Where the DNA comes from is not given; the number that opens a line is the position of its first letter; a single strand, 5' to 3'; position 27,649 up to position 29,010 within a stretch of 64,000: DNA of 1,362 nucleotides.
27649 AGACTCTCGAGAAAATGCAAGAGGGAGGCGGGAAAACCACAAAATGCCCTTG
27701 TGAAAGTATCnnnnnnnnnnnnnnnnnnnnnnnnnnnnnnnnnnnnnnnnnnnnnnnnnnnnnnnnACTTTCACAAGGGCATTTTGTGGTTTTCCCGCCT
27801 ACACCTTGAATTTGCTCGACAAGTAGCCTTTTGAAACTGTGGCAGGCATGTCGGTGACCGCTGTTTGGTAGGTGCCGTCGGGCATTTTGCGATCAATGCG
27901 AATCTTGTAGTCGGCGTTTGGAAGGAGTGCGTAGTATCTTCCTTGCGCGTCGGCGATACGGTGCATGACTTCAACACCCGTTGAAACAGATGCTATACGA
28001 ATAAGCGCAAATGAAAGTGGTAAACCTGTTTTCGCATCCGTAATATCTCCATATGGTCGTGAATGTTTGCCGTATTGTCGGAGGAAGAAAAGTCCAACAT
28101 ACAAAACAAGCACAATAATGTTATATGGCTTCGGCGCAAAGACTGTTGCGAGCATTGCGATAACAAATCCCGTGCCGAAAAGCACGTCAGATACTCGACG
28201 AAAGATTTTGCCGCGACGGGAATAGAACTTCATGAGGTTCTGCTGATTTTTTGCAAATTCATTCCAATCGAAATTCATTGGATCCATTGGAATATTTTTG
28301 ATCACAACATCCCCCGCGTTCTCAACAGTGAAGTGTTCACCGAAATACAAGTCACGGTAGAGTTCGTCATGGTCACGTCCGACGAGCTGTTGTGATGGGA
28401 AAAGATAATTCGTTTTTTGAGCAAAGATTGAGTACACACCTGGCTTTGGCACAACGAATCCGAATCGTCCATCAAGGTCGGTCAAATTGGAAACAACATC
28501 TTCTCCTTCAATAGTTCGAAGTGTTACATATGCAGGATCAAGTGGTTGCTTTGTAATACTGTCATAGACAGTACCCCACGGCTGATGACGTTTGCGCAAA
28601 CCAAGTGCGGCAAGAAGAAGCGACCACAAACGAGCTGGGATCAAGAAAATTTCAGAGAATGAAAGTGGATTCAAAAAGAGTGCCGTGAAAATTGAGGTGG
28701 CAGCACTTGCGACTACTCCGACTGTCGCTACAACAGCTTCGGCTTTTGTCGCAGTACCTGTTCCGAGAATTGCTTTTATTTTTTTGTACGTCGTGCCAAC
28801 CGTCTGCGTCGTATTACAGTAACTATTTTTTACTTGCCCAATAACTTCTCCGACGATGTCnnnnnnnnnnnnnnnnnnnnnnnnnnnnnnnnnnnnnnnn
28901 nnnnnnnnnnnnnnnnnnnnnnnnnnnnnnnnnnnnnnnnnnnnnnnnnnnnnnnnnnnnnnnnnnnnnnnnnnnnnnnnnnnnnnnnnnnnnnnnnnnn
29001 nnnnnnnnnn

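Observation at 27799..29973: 724-aa envelope protein with nine 20-residue two-cysteine repeats, and a GYAWS...GW motif shared with a T4P-linked secreted protein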

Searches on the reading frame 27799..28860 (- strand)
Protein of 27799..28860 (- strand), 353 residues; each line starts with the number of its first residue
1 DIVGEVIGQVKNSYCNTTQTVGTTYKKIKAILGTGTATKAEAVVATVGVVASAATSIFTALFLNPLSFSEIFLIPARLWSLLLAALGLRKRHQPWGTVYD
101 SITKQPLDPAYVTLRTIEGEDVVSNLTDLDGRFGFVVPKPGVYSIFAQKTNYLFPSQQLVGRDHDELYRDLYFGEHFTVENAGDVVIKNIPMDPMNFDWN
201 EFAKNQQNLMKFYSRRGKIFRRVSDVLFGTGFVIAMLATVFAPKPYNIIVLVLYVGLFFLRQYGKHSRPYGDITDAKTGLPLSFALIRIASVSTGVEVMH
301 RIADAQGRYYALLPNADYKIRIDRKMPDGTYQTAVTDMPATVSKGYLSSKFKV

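Call 34: search_protein_families(library=pfam, proteins=[window:27799-28860:-], max_evalue=10)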
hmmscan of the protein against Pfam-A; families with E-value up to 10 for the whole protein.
window:27799-28860:- (353 aa): 5 families
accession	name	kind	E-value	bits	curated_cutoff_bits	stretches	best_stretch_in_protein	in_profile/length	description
PF13620.12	CarboxypepD_reg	-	3.7e-13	50.1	32.3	2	96-153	4-60/82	Carboxypeptidase regulatory-like domain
PF13715.12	CarbopepD_reg_2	-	3e-05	24.4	32.2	2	96-149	3-52/88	CarboxypepD_reg-like domain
PF17210.9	SdrD_B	-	0.00025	21.7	29.7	1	106-164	23-81/112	SdrD B-like domain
PF24220.1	DUF7439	-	0.11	13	27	1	30-58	17-45/75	Family of unknown function (DUF7439)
PF13515.12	FUSC_2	-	3.9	8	25.6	1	216-270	29-82/126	Fusaric acid resistance protein-like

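Call 74: search_solved_structures(query=window:27799-28860:-, max_evalue=1)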
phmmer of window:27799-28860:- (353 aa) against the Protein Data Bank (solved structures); distinct sequences matched with E-value up to 1: 0.
